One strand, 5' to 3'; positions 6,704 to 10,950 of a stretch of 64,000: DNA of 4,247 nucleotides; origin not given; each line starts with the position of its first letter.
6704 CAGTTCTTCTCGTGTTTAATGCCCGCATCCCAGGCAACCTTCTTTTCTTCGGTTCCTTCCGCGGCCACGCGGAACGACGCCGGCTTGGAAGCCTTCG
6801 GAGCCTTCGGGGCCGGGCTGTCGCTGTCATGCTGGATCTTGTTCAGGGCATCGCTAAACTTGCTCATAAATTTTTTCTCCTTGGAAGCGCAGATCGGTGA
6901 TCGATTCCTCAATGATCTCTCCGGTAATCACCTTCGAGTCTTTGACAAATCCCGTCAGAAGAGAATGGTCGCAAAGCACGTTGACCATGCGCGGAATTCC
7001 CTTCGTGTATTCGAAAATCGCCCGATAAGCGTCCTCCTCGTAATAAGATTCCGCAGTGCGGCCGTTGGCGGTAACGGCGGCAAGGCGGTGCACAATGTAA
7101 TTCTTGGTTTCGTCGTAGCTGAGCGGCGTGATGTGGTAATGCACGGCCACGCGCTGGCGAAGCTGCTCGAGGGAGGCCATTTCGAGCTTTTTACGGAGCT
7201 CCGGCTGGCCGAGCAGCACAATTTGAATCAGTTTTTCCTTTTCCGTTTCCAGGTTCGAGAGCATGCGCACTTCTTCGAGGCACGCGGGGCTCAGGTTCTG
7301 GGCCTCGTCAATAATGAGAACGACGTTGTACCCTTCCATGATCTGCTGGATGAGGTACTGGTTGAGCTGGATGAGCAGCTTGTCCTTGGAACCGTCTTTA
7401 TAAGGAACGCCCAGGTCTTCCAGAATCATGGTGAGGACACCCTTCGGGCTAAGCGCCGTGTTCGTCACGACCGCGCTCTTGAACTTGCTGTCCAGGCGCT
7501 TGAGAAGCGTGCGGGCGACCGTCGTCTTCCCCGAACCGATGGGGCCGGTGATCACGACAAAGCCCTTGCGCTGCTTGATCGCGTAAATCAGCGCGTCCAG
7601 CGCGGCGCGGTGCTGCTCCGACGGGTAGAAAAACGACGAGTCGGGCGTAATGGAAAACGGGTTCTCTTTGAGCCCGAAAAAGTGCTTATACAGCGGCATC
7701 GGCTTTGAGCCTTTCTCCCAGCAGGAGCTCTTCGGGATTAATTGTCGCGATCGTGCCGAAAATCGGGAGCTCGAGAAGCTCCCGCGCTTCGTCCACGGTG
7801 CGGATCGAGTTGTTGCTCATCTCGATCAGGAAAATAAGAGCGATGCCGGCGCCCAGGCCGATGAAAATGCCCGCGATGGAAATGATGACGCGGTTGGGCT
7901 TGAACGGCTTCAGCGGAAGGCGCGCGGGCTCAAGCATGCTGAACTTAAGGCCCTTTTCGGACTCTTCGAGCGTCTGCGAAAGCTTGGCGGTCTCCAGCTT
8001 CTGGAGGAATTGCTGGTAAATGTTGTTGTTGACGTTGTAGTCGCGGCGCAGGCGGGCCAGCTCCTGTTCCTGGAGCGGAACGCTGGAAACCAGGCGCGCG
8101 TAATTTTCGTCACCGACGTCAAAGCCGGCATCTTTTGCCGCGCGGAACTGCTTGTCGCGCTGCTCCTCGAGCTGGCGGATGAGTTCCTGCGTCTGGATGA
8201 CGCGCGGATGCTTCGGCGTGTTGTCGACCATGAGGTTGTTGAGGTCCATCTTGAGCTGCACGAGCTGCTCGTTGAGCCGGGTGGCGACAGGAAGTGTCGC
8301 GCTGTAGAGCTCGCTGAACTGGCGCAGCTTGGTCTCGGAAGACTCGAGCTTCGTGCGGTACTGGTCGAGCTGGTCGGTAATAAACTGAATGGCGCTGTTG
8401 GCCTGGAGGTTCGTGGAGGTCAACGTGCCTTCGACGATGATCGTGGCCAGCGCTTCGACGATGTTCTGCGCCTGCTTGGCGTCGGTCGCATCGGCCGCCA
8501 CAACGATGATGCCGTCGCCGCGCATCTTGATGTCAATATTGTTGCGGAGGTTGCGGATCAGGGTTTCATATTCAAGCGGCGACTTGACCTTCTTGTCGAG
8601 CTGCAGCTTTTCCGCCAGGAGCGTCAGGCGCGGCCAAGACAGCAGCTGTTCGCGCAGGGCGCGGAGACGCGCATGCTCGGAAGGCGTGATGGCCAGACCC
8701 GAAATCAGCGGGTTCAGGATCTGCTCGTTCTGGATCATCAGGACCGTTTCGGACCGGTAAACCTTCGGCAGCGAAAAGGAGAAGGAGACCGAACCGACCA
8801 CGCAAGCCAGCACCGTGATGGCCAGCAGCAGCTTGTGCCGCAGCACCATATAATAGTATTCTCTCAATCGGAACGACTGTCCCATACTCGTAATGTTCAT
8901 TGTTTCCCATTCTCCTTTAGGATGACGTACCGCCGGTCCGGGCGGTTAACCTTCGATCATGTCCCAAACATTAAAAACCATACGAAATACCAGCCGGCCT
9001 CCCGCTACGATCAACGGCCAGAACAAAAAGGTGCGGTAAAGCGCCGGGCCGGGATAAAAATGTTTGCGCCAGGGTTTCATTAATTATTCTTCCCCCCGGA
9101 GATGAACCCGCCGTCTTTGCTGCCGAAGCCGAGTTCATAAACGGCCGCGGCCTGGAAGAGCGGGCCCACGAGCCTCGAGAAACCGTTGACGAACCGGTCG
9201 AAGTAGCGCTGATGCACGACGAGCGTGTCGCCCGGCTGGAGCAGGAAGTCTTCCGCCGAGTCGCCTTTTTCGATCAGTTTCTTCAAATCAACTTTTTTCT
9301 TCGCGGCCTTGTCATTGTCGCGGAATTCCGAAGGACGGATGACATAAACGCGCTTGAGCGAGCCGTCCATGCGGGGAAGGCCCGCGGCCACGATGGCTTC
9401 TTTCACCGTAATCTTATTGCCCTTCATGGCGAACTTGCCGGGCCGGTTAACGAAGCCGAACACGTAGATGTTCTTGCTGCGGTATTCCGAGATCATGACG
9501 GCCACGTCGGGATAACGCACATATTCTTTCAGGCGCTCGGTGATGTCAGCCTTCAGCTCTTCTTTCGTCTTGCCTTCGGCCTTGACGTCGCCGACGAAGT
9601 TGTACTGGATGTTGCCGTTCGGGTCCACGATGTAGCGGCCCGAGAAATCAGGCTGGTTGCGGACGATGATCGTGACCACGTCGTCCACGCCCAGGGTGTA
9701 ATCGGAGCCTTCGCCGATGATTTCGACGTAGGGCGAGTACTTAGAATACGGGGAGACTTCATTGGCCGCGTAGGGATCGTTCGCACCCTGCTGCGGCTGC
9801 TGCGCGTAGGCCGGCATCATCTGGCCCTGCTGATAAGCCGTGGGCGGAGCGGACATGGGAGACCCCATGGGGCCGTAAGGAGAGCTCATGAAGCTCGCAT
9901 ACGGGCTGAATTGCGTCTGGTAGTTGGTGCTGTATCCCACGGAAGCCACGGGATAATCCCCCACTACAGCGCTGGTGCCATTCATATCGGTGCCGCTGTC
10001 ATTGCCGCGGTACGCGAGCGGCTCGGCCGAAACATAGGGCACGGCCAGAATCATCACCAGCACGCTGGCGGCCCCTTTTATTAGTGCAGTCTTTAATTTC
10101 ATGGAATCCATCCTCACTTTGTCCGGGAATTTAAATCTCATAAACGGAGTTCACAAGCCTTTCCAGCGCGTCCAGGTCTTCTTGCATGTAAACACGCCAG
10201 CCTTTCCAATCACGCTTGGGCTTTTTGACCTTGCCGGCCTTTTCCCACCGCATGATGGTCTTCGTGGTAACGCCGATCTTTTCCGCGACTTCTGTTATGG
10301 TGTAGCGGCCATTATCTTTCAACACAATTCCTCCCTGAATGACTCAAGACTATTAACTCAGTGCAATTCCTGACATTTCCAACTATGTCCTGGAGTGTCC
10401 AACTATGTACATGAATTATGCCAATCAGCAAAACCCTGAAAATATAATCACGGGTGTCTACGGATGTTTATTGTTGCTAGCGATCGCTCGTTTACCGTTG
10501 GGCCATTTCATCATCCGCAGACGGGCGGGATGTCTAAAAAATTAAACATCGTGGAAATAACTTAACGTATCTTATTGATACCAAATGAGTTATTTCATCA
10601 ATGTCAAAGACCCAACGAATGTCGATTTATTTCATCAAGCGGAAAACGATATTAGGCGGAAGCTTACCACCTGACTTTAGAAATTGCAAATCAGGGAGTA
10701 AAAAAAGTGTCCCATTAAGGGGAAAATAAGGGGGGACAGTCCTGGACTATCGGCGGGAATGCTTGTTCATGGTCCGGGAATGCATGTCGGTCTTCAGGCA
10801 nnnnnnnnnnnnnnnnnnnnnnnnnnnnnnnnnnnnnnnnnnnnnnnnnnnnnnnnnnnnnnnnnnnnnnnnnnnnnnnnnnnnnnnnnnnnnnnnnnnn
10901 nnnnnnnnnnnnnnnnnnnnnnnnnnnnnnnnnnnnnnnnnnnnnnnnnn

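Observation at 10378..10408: Shared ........(A) direct-repeat motif upstream of both HTH_17-domain genes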

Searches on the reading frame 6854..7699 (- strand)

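Call 24: search_protein_families(library=pfam, proteins=[window:6854-7699:-], max_evalue=0.001)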
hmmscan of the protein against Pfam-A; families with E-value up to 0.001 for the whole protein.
window:6854-7699:- (281 aa): 23 families
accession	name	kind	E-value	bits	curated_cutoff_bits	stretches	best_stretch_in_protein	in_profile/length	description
PF13401.12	AAA_22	-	1.3e-30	106.8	27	1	43-172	3-130/130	AAA domain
PF13191.12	AAA_16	-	9.2e-12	46.2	32.6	1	27-156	5-163/167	AAA ATPase domain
PF13173.12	AAA_14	-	9e-09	35.9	27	1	47-198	4-128/129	AAA domain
PF01637.24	ATPase_2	-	2e-06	28.2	33.2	1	42-204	17-193/225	ATPase domain predominantly from Archaea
PF20720.3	nSTAND3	-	4.6e-06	26.8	27.2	1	26-72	3-44/155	Novel STAND NTPase 3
PF02492.25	cobW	-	5.7e-06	26.5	20.7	1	48-81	3-36/180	CobW/HypB/UreG, nucleotide-binding domain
PF20703.3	nSTAND1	-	6.6e-06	26.4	27.1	1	32-210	21-204/379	Novel STAND NTPase 1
PF00437.27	T2SSE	-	1.8e-05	24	24.9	1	32-72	129-169/370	Type II/IV secretion system protein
PF13238.12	AAA_18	-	2.6e-05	25.1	29.4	1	48-131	1-78/128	AAA domain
PF25199.1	nSTAND_NTPase5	-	4.2e-05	23.8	34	1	41-162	37-130/145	Novel STAND NTPase 5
PF13604.12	AAA_30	-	0.0001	22.6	27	1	36-154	9-116/191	AAA domain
PF00931.28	NB-ARC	-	0.00011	22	23.5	1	43-132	16-108/248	NB-ARC domain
PF14532.12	Sigma54_activ_2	-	0.00014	22.5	25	1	35-177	11-120/138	Sigma-54 interaction domain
PF04851.21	ResIII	-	0.00014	22.3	22.5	0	31-75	9-53/164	Type III restriction enzyme, res subunit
PF09848.15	SLFN-g3_helicase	-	0.00014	21.7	24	1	47-138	3-93/354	Schlafen group 3, DNA/RNA helicase domain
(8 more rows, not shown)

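Call 45: search_protein_families(library=ncbifam, proteins=[window:6854-7699:-], max_evalue=0.001)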
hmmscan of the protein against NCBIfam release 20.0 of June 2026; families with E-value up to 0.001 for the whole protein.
window:6854-7699:- (281 aa): 13 families
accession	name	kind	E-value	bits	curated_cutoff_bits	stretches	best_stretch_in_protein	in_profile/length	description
TIGR03015.1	pepcterm_ATPase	hypoth_equivalog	1.1e-94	316.8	324.5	1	3-272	1-268/269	XrtA/PEP-CTERM system-associated ATPase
TIGR02538.1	type_IV_pilB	equivalog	2.8e-06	26.2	675.65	1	35-70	306-341/564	type IV-A pilus assembly ATPase PilB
NF041000.1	ATPase_ComGA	equivalog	3.4e-06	26.3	300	1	36-79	119-162/267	competence type IV pilus ATPase ComGA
NF000868.0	PRK00080.1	equivalog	2e-05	23.7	282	0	28-96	31-100/330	Holliday junction branch migration DNA helicase RuvB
TIGR02533.1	type_II_gspE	equivalog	5.7e-05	22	630.25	1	33-73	231-271/486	type II secretion system ATPase GspE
TIGR00635.1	ruvB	equivalog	6e-05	22.2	299.05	0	28-134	10-118/305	Holliday junction branch migration DNA helicase RuvB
TIGR04520.1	ECF_ATPase_1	equivalog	8.4e-05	22.1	315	1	22-98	7-81/269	energy-coupling factor transporter ATPase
TIGR01420.1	pilT_fam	subfamily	0.00013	21.3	319.1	1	36-79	113-156/343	PilT/PilU family type 4a pilus ATPase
NF007755.0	PRK10436.1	equivalog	0.00015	20.5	617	0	32-70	206-244/465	type II secretion system protein GspE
TIGR00101.1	ureG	equivalog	0.00028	20.8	204.2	1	49-81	5-37/199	urease accessory protein UreG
TIGR02928.1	TIGR02928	subfamily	0.0003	19.8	181.3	1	48-183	43-193/366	orc1/cdc6 family replication initiation protein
TIGR02204.1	MsbA_rel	hypoth_equivalog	0.00061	18.6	780.4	0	22-70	344-391/576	ABC transporter, permease/ATP-binding protein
NF004041.0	PRK05541.1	subfamily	0.00098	19.2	127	0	42-78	4-40/176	adenylyl-sulfate kinase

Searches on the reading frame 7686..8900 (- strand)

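Call 8: search_protein_families(library=pfam, proteins=[window:7686-8900:-], max_evalue=0.01)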
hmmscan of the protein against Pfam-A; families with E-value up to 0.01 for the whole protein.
window:7686-8900:- (404 aa): 2 families
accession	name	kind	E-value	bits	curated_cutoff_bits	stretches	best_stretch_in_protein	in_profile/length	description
PF13807.11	GNVR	-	4.8e-11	42.9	27.7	1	278-358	3-79/82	G-rich domain on putative tyrosine kinase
PF02706.20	Wzz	-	0.00033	21.4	25.5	1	10-60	3-53/91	Chain length determinant protein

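Call 45: search_protein_families(library=ncbifam, proteins=[window:7686-8900:-], max_evalue=0.001)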
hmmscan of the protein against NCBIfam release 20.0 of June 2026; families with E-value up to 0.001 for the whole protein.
window:7686-8900:- (404 aa): 7 families
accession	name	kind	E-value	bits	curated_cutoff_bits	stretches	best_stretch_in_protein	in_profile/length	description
TIGR03007.1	pepcterm_ChnLen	equivalog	1.8e-84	283.8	278.85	3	12-208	3-200/498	XrtA system polysaccharide chain length determinant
NF008568.0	PRK11519.1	equivalog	1.8e-14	52.9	1068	1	111-370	207-457/720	tyrosine-protein kinase Wzc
TIGR03017.1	EpsF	equivalog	6.4e-14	51.5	422.75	1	204-384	254-443/444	chain length determinant protein EpsF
NF007350.0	PRK09841.1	equivalog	1.3e-09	36.7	1248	1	128-387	226-470/726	tyrosine-protein kinase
NF041864.1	EpsV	equivalog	6e-08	31.7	800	1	185-380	291-477/484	PCP family exopolysaccharide biosynthesis protein EpsV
TIGR01005.1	eps_transp_fam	subfamily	8.6e-08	30.8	411.7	1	266-387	363-480/754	exopolysaccharide transport protein family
TIGR01006.1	polys_exp_MPA1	subfamily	2.7e-07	30.2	296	1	321-388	158-225/226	CspC family polysaccharide chain length determinant protein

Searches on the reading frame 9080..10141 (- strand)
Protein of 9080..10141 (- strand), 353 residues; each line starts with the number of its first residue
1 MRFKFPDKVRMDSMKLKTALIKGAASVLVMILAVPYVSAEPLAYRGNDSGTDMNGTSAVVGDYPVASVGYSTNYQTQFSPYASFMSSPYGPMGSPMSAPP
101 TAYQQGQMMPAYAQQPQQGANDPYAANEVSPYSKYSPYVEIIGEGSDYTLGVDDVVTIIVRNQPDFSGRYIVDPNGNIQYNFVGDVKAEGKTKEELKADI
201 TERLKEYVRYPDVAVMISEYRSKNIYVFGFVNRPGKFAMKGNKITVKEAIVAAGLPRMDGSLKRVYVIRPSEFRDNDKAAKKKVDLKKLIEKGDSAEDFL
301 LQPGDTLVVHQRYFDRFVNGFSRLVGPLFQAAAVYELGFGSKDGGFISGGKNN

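Call 8: search_protein_families(library=pfam, proteins=[window:9080-10141:-], max_evalue=0.01)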
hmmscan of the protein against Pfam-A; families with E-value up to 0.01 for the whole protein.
window:9080-10141:- (353 aa): 3 families
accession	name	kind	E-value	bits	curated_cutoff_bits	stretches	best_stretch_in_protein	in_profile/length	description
PF02563.21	Poly_export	-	3.2e-22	78.9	28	1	145-217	4-76/77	Polysaccharide biosynthesis/export protein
PF22461.2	SLBB_2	-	1.1e-11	45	27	1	223-309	1-79/79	SLBB domain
PF10531.15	SLBB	-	0.00048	20.3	27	1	225-270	2-46/55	SLBB domain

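Call 45: search_protein_families(library=ncbifam, proteins=[window:9080-10141:-], max_evalue=0.001)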
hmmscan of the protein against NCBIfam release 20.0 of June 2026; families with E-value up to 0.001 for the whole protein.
window:9080-10141:- (353 aa): 4 families
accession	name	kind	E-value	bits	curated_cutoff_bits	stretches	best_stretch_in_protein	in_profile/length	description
TIGR03027.2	pepcterm_export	equivalog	3.9e-31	108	180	1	147-314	2-169/169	XrtA/PEP-CTERM system exopolysaccharide export protein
TIGR03028.1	EpsE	equivalog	3.8e-25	88.6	262.65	1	147-312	1-162/239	polysaccharide export protein EpsE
NF011658.0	PRK15078.1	subfamily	1.8e-22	79.6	333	1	147-310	84-250/380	polysaccharide export protein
NF041843.1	EpsY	equivalog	1.3e-18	67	320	1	146-309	51-210/211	exopolysaccharide export protein EpsY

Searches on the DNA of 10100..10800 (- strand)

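Call 64: search_rna_families(source=window, start=10100, end=10800, threshold=evalue, max_evalue=1)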
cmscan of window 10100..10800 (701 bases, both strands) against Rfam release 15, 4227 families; matches with E-value up to 1: 0.
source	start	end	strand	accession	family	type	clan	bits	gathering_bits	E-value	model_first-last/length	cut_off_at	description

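Call 87: search_rna_families(sources=[L027, L033, L050, L053, L059, L065, L080], threshold=gathering)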
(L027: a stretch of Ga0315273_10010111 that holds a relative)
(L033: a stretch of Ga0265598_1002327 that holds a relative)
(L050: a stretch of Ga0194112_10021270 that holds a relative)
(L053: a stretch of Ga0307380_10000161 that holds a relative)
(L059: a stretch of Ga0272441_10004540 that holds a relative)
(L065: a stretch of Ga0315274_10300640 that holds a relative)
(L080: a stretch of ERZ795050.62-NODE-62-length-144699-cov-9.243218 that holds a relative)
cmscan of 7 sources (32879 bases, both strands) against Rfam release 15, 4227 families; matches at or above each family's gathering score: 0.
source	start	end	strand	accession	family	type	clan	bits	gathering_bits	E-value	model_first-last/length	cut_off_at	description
